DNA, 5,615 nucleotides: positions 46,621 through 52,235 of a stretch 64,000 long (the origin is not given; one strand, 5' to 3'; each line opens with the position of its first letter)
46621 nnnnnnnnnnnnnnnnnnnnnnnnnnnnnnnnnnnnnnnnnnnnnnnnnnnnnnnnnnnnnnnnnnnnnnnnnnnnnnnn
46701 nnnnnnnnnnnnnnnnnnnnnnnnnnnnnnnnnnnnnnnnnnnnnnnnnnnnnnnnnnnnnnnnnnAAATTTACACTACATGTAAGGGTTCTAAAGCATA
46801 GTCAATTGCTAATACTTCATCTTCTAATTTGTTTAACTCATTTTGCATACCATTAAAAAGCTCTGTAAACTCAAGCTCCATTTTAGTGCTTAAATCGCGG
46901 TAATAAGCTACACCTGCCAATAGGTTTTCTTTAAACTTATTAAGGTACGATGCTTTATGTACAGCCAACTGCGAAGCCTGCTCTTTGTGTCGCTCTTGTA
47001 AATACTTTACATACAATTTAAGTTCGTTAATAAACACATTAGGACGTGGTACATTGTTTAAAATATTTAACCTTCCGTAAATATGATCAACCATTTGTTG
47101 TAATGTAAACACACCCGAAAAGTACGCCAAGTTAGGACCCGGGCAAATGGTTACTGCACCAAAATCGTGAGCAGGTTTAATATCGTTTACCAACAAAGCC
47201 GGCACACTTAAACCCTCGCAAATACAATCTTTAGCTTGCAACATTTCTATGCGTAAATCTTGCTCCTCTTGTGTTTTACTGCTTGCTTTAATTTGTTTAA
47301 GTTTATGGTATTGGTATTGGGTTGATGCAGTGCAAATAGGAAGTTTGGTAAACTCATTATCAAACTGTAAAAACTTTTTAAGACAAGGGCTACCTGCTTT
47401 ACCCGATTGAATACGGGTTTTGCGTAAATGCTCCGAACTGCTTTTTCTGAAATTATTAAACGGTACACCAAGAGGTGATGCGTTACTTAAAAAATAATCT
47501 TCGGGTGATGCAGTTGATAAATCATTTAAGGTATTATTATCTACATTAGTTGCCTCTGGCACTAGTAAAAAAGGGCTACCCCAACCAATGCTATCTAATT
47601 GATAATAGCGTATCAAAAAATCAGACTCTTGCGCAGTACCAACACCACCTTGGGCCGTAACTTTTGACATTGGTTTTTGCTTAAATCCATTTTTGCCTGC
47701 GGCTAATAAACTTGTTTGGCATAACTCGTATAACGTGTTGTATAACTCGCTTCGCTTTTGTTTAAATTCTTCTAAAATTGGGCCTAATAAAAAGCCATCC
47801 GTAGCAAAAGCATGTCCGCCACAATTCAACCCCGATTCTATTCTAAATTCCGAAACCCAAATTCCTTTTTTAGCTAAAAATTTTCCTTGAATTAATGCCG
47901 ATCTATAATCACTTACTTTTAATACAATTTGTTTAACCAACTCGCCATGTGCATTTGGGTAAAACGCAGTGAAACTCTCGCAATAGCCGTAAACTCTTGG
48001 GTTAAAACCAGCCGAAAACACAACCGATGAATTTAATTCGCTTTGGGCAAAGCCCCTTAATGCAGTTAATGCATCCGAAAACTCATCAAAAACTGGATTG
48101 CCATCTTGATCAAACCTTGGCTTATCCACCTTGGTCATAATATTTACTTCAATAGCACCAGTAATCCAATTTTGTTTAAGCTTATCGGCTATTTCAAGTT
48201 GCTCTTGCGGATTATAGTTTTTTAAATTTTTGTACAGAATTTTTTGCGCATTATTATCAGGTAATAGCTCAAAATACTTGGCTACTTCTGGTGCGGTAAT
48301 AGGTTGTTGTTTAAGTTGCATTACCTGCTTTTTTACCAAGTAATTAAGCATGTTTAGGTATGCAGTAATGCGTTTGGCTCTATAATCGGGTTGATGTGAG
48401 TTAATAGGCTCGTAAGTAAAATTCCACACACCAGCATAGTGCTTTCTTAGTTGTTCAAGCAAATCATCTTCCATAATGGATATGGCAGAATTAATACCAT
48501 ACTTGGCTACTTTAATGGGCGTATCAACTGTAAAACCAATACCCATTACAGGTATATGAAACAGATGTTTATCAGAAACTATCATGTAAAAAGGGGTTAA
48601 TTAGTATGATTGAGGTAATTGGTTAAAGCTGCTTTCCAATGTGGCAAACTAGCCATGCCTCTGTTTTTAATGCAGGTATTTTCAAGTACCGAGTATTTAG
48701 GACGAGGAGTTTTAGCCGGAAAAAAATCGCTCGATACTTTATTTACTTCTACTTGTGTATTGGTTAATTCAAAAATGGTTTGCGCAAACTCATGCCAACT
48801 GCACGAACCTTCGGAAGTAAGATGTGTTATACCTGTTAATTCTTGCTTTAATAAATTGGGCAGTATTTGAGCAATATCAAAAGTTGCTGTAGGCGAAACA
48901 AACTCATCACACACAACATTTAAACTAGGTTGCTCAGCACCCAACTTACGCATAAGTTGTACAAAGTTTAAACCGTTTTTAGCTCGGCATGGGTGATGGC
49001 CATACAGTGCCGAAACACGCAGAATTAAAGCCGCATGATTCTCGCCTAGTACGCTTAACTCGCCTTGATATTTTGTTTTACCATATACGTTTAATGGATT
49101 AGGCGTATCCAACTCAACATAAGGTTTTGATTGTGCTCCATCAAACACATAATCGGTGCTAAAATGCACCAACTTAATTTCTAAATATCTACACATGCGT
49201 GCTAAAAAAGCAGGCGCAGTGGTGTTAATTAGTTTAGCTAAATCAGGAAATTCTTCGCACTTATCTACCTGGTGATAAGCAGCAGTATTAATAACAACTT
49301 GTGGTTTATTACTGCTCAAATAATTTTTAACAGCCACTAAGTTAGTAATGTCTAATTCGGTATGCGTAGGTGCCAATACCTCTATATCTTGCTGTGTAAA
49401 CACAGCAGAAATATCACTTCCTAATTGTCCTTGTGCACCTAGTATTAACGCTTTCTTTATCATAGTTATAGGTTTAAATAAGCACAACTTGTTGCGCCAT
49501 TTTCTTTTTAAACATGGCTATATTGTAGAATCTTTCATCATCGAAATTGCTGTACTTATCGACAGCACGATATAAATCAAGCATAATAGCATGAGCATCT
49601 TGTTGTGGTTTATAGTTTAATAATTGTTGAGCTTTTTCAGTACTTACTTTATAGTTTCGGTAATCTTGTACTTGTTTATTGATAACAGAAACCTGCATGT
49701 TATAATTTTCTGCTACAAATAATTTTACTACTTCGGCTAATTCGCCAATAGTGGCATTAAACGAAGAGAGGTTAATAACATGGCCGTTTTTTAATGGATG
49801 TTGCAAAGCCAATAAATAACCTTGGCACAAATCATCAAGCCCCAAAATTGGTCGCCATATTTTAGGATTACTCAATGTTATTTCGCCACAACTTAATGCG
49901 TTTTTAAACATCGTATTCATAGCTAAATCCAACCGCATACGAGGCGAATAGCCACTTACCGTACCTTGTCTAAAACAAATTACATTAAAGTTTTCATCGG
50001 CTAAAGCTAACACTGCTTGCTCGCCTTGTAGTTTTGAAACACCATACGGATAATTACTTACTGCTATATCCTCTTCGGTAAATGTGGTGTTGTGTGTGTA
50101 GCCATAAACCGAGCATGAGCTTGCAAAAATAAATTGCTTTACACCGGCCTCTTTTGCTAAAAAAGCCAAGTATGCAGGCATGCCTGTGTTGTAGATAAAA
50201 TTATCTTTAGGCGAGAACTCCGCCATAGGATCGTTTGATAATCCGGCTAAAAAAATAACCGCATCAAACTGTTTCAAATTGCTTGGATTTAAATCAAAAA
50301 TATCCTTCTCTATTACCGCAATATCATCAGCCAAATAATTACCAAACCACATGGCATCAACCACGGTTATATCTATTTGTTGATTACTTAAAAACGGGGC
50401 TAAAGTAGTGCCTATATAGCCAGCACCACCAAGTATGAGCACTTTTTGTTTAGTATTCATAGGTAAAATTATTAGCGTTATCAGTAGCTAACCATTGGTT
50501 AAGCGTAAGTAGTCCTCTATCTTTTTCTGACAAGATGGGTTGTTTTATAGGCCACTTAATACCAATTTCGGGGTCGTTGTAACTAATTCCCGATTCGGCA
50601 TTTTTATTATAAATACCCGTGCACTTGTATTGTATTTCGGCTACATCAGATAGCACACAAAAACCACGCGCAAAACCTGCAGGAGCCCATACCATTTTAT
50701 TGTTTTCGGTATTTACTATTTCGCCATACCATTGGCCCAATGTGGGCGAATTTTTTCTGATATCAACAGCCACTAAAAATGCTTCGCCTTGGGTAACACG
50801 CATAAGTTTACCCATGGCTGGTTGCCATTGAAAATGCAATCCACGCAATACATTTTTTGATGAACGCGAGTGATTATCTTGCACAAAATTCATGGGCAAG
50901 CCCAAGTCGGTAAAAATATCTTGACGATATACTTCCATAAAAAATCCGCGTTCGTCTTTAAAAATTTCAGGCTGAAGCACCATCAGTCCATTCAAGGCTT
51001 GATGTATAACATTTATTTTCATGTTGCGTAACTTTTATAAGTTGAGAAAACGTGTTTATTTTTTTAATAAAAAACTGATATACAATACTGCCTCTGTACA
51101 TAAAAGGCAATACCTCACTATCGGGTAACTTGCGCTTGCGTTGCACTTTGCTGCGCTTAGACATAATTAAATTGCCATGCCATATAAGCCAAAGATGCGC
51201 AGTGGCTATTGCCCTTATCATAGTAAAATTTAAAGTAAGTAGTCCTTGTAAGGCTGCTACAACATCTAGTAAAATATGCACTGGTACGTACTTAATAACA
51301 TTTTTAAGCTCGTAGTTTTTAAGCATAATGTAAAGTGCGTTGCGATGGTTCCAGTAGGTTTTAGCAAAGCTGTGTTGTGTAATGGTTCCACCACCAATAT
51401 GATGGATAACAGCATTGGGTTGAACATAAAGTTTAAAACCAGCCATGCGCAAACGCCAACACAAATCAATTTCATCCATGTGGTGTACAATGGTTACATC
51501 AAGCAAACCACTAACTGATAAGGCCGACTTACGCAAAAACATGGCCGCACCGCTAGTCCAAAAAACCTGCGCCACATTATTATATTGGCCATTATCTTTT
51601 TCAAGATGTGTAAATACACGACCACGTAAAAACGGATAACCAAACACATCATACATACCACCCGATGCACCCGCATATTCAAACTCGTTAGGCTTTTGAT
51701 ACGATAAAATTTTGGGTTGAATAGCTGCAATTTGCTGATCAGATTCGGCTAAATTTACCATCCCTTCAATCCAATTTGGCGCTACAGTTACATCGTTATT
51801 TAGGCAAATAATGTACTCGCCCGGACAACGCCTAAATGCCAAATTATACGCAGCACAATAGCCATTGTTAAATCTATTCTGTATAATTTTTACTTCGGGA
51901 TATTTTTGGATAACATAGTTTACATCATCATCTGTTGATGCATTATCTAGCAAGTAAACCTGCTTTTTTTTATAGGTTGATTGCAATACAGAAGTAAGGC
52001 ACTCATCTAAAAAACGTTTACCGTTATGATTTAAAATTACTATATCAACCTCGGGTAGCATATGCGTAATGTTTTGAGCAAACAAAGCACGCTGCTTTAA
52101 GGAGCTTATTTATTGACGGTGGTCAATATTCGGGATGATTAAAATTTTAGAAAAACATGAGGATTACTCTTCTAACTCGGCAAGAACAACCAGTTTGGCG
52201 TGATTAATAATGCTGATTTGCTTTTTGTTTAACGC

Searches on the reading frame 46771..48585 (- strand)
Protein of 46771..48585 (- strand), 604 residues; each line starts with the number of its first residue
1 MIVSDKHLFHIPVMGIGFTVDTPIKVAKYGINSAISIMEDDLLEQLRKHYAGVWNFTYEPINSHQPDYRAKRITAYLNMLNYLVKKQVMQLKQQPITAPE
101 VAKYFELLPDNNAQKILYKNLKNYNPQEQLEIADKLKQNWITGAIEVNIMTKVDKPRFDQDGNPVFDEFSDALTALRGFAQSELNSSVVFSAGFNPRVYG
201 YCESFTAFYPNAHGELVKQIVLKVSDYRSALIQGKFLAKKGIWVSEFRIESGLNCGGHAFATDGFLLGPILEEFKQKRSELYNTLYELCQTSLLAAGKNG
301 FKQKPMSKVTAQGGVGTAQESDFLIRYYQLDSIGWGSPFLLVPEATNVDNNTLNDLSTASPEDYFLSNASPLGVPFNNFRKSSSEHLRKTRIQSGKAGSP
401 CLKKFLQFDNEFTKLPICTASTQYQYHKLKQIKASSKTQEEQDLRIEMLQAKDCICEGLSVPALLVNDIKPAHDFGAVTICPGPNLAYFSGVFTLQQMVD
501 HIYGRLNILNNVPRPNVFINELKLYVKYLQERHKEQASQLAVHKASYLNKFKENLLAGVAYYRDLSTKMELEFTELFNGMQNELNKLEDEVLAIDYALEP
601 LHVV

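Call 3: search_protein_families(library=pfam, proteins=[window:46771-48585:-], max_evalue=0.01)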
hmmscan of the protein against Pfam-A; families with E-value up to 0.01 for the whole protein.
window:46771-48585:- (604 aa): 0 families

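Call 4: search_protein_families(library=ncbifam, proteins=[window:46771-48585:-], max_evalue=0.01)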
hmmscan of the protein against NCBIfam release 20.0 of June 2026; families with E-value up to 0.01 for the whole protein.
window:46771-48585:- (604 aa): 0 families

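Call 57: find_homologous_proteins(query=window:46771-48585:-, max_evalue=0.00001)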
Query window:46771-48585:- (604 aa): 8000 proteins with E <= 0.00001 among 8000 candidates; the best 120 are listed.
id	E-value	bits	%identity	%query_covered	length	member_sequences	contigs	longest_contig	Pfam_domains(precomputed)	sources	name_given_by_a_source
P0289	0.0e+0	1363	99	100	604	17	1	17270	-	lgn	-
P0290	0.0e+0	1347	97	100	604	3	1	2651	-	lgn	-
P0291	0.0e+0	1241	89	100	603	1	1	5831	-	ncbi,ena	-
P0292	0.0e+0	1213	88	99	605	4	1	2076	-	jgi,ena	jgi:hypothetical protein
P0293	1.9e-259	880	63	100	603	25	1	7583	-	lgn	-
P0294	4.2e-257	873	64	98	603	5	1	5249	-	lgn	-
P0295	3.8e-256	870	63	99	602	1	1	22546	-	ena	-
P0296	1.1e-255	868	63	99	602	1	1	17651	-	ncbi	ncbi:MAG: hypothetical protein ACOYMA_07745 [Bacteroidia bacterium]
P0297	7.8e-253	859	62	99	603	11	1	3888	-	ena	-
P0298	5.3e-251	853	62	99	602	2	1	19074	-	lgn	-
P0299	3.1e-250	850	63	97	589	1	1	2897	-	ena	-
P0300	3.5e-250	850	62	99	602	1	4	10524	-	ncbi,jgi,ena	jgi:hypothetical protein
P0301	3.5e-250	850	62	98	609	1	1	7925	-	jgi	jgi:hypothetical protein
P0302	4.0e-250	850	62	99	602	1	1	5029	-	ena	-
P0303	7.3e-250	849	62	99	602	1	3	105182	-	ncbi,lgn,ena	-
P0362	1.7e-215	735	55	98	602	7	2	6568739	-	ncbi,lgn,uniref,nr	ncbi:hypothetical protein [Runella slithyformis]|uniref:Uncharacterized protein n=1 Tax=Runella slit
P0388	1.2e-213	729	55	97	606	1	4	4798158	-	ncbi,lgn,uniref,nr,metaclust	ncbi:hypothetical protein Emtol_2379 [Emticicia oligotrophica DSM 17448]|uniref:Uncharacterized prot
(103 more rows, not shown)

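Call 58: find_encoding_contigs(protein=P0388, flank=10000, max_places=2)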
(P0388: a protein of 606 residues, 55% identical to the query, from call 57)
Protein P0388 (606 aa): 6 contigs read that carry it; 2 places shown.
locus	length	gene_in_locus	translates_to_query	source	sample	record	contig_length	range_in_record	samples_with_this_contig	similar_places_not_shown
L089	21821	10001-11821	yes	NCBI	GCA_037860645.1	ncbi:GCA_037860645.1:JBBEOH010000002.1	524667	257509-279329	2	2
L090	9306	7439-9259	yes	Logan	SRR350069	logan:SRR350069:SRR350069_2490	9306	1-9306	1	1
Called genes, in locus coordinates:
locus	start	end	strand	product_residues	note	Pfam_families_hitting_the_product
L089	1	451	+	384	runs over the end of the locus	PF05222:AlaDh_PNT_N, PF01262:AlaDh_PNT_C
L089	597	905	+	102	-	PF12769:PNTB_4TM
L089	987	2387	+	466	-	PF02233:PNTB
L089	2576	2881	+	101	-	PF01797:Y1_Tnp (weak)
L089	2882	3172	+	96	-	-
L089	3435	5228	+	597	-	PF13237:Fer4_10 (faint), PF14691:Fer4_20, PF00070:Pyr_redox (faint), PF07992:Pyr_redox_2, PF13738:Pyr_redox_3 (weak), PF12838:Fer4_7, PF00037:Fer4 (weak)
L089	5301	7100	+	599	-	PF01558:POR, PF01855:POR_N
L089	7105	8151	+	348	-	PF02775:TPP_enzyme_C, PF12367:PFO_beta_C (faint)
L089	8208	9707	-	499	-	-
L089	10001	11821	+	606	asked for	-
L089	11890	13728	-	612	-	PF12831:FAD_oxidored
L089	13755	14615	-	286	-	PF26550:Tricorn_2nd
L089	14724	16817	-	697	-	PF07584:BatA, PF07705:CARDB (weak)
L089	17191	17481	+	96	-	-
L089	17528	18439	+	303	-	-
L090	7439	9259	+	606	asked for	-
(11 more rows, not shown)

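Call 59: find_encoding_contigs(protein=P0362, flank=10000, max_places=2)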
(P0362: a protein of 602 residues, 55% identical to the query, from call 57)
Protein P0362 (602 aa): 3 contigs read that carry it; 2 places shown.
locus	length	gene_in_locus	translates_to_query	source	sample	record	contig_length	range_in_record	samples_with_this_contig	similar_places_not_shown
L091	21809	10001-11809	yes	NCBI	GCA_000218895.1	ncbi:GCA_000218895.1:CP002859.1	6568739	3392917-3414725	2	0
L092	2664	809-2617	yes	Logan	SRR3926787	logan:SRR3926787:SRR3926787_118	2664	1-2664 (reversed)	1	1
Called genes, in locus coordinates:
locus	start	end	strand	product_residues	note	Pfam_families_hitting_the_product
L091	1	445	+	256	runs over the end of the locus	PF07719:TPR_2 (faint), PF13432:TPR_16 (faint), PF13414:TPR_11 (faint), PF14559:TPR_19 (faint)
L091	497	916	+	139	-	PF00583:Acetyltransf_1, PF13673:Acetyltransf_10, PF13508:Acetyltransf_7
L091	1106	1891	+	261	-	PF02405:MlaE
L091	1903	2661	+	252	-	PF01695:IstB_IS21 (faint), PF00005:ABC_tran, PF13304:AAA_21 (faint)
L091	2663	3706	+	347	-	PF02470:MlaD, PF28544:Helical_needle (faint)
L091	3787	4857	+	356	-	PF00724:Oxidored_FMN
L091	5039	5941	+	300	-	PF00582:Usp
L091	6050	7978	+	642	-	-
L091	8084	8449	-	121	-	PF01381:HTH_3, PF13443:HTH_26 (weak)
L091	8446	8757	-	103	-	PF09907:HigB_toxin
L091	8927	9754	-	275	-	PF11138:DUF2911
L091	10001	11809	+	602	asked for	-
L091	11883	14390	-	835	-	PF16334:DUF4964, PF17168:DUF5127, PF16335:GtaA_6_Hairpin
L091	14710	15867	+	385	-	PF20510:HgmA_N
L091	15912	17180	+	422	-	PF09298:FAA_hydrolase_N, PF01557:FAA_hydrolase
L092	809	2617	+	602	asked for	-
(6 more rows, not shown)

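Call 65: search_solved_structures(query=A2, max_evalue=1, show_alignments=0)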
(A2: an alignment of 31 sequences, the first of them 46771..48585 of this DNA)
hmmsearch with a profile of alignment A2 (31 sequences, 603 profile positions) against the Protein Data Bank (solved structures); distinct sequences matched with E-value up to 1: 6.
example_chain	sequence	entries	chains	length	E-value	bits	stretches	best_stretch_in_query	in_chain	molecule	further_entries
2lem_A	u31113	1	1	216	0.15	13.6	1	520-592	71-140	Apolipoprotein A-I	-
3r2p_A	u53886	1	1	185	0.83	11.2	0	521-593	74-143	Apolipoprotein A-I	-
4v6m_A0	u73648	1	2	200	0.92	11.1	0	522-593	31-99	Apolipoprotein A-I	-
6pts_A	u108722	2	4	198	0.93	11.1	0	522-593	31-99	Apolipoprotein A-I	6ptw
1av1_A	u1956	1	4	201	0.94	11.1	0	522-593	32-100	APOLIPOPROTEIN A-I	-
2msc_A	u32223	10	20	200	0.96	11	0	522-593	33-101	Apolipoprotein A-I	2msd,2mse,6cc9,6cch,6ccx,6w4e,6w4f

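Call 74: predict_structure(alignment_id=A2)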
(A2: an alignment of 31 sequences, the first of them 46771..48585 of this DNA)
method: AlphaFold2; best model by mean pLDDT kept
length: 604 residues; sequences in the alignment: 31
mean_pLDDT: 73.9   pTM: 0.81
mean pLDDT of the five models: 73.9, 73.9, 73.4, 70.2, 66.1
residues with pLDDT >= 90: 158; 70-90: 210; 50-70: 153; < 50: 83
segments of 3 or more residues with pLDDT < 50: 252-261, 336-339, 365-378, 398-417, 455-459, 476-491, 598-604
pLDDT, mean of each block of 10 residues (from residue 1): 67 62 84 80 87 89 86 93 92 92 91 91 92 91 83 61 64 88 90 74 93 91 86 95 90 44 71 93 98 95 92 67 86 62 63 63 44 42 57 53 37 44 64 80 74 53 72 53 43 74 73 60 70 57 64 85 84 73 86 66 36
secondary structure, 60 per line:
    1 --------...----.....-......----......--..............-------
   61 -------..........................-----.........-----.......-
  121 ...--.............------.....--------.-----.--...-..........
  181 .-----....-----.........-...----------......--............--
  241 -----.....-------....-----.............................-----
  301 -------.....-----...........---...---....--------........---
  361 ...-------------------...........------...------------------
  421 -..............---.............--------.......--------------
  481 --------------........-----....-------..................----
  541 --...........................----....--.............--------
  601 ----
elements in order: E9-11 H16-20 H22-27 E32-37 H40-53 H68-93 H99-107 H113-119 H126-138 E145-149 H171-181 E187-190 H196-204 E219-224 H227-238 E246-250 H258-261 H267-295 E308-312 H318-328 E332-334 H338-341 H350-357 H383-393 H422-435 H439-451 H460-466 H495-502 H508-511 H519-536 H543-569 H574-577 H580-592

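Call 77: fold_search(model_id=the predicted structure, library=pdb)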
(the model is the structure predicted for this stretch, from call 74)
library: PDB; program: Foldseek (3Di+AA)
matches with E <= 10: 577; with E <= 0.001: 16
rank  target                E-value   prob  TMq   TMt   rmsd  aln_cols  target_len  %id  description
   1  4cw5_B                6.1e-06  1.00  0.33  0.44  11.0       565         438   10  Crystal structure of the enoyl reductase domain of DfnA from Bacillus amyloliquefaciens (released 2014-12-17)
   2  4z9r_B                1.8e-05  1.00  0.30  0.35   6.8       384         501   13  Crystal structure of PfaD from Shewanella oneidensis in complex with NAD+ determined by in-situ diffraction. (released 2016-04-06)
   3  7e1q                  2.9e-05  1.00  0.28  0.43  13.5       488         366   14  Crystal structure of dehydrogenase/isomerase FabX from Helicobacter pylori (released 2021-12-01)
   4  4cw5_A                3.0e-05  1.00  0.32  0.42  10.7       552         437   10  Crystal structure of the enoyl reductase domain of DfnA from Bacillus amyloliquefaciens (released 2014-12-17)
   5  9lt5                  3.9e-05  1.00  0.26  0.41  11.8       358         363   14  Crystal structure of dehydrogenase/isomerase FabX from Helicobacter pylori in complex with inhibitor 1 (released 2025-12-24)
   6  9lt8                  4.1e-05  1.00  0.26  0.39  11.7       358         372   14  Crystal structure of dehydrogenase/isomerase FabX from Helicobacter pylori in complex with inhibitor 35 (released 2025-12-24)
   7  6lkc_A                8.2e-05  1.00  0.31  0.34  13.0       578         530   13  Crystal structure of PfaD from Shewanella piezotolerans in complex with FMN (released 2020-12-23)
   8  9pl0_B                9.5e-05  1.00  0.29  0.50  10.5       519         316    9  The structure of the Fusobacterium nucleatum Enoyl-Acyl Carrier Protein Reductase (FabK) bound to an inhibitor (released 2026-01-28)
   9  9pl0_A                1.2e-04  1.00  0.28  0.48  11.3       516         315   10  The structure of the Fusobacterium nucleatum Enoyl-Acyl Carrier Protein Reductase (FabK) bound to an inhibitor (released 2026-01-28)
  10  9pl0_E                1.3e-04  1.00  0.27  0.47  11.6       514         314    9  The structure of the Fusobacterium nucleatum Enoyl-Acyl Carrier Protein Reductase (FabK) bound to an inhibitor (released 2026-01-28)
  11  9jsy                  1.6e-04  1.00  0.28  0.44  11.7       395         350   15  Crystal structure of dehydrogenase/isomerase FabX from Helicobacter pylori in complex with inhibitor 1991 (released 2025-08-20)
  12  6lkc_B                2.1e-04  1.00  0.29  0.32  16.5       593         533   12  Crystal structure of PfaD from Shewanella piezotolerans in complex with FMN (released 2020-12-23)
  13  4z38_B                3.3e-04  1.00  0.33  0.43  13.4       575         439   12  Crystal structure of enoyl reductase domain of MlnA from the macrolactin biosynthesis cluster from Bacillus amylolique (released 2016-04-13)
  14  5jvl_A                4.7e-04  0.94  0.18  0.13  19.9       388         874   13  C4-type pyruvate phospate dikinase: nucleotide binding domain with bound ATP analogue (released 2017-04-05)
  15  9k7h                  5.8e-04  1.00  0.33  0.52  11.4       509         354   13  Crystal structure of dehydrogenase/isomerase FabX from Helicobacter pylori in complex with inhibitor 1872 (released 2025-08-20)
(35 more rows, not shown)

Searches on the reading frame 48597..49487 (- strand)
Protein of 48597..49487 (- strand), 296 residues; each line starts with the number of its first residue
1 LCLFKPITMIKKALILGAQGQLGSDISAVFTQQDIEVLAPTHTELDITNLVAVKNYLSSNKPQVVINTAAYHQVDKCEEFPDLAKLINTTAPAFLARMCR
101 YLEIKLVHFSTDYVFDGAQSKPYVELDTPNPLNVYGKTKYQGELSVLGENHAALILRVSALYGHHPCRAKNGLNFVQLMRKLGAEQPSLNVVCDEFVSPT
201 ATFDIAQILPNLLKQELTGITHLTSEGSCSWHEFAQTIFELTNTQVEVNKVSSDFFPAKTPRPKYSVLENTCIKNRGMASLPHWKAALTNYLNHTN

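Call 62: search_protein_families(library=pfam, proteins=[window:48597-49487:-], max_evalue=0.001)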
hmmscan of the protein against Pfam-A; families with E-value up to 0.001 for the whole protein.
window:48597-49487:- (296 aa): 4 families
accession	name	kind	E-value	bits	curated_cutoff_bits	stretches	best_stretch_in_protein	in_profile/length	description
PF04321.23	RmlD_sub_bind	-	2.6e-88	296.2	27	1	12-294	2-284/287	RmlD substrate binding domain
PF01370.27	Epimerase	-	2.2e-20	73.5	20.9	1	13-168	1-177/240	NAD dependent epimerase/dehydratase family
PF16363.11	GDP_Man_Dehyd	-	1.9e-09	37.9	27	1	44-150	58-168/332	GDP-mannose 4,6 dehydratase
PF02719.21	Polysacc_synt_2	-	5.1e-06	26.3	20.2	1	45-147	61-150/293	Polysaccharide biosynthesis protein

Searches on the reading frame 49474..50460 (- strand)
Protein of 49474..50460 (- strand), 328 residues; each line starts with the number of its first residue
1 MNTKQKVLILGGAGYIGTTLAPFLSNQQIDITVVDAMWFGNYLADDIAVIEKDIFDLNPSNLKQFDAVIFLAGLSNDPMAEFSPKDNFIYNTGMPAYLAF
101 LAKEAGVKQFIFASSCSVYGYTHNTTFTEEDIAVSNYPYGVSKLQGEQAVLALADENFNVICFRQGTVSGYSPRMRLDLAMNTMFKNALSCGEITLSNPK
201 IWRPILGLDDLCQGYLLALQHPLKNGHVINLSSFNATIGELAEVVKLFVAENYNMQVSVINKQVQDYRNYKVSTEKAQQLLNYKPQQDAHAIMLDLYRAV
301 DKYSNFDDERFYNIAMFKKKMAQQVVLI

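Call 62: search_protein_families(library=pfam, proteins=[window:49474-50460:-], max_evalue=0.001)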
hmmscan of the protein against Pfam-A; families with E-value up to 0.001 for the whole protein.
window:49474-50460:- (328 aa): 3 families
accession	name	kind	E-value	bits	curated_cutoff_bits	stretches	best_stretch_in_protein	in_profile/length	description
PF01370.27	Epimerase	-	4.6e-30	105.2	20.9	1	7-231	1-239/240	NAD dependent epimerase/dehydratase family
PF16363.11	GDP_Man_Dehyd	-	4.5e-15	56.4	27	1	8-289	1-325/332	GDP-mannose 4,6 dehydratase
PF04321.23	RmlD_sub_bind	-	9.6e-12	45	27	1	6-200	2-179/287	RmlD substrate binding domain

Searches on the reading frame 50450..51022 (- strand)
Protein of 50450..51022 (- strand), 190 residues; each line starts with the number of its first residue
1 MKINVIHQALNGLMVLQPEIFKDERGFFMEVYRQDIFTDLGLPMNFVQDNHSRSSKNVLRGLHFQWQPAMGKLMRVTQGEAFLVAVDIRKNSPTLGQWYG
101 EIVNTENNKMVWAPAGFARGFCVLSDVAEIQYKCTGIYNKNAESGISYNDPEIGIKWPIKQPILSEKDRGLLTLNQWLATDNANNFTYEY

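Call 62: search_protein_families(library=pfam, proteins=[window:50450-51022:-], max_evalue=0.001)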
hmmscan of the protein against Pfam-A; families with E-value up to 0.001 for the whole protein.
window:50450-51022:- (190 aa): 1 family
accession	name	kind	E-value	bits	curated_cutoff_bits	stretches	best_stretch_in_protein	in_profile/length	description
PF00908.23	dTDP_sugar_isom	-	8.9e-64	214.7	27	1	9-175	3-167/168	dTDP-4-dehydrorhamnose 3,5-epimerase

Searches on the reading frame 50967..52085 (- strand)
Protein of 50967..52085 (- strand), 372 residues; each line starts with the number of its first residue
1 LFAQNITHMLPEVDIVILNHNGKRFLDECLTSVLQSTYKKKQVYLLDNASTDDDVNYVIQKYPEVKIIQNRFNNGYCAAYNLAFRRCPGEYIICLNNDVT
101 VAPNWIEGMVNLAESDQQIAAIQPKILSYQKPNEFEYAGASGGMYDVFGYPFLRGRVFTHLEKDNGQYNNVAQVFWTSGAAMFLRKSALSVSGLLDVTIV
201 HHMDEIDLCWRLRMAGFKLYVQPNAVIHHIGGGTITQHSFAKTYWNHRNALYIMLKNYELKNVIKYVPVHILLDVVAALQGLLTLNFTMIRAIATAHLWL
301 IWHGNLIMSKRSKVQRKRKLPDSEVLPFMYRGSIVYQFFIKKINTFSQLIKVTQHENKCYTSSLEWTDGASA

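Call 62: search_protein_families(library=pfam, proteins=[window:50967-52085:-], max_evalue=0.001)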
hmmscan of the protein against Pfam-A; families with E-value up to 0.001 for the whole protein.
window:50967-52085:- (372 aa): 3 families
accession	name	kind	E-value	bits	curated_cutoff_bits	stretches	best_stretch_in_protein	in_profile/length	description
PF00535.33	Glycos_transf_2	-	3.4e-25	89.3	23.3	1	15-141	2-131/168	Glycosyl transferase family 2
PF13641.12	Glyco_tranf_2_3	-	1.4e-10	42.1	27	1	11-243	1-216/230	Glycosyltransferase like family 2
PF10111.15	Glyco_tranf_2_2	-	2.2e-06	27.8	27.3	1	15-225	4-212/276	Glycosyltransferase like family 2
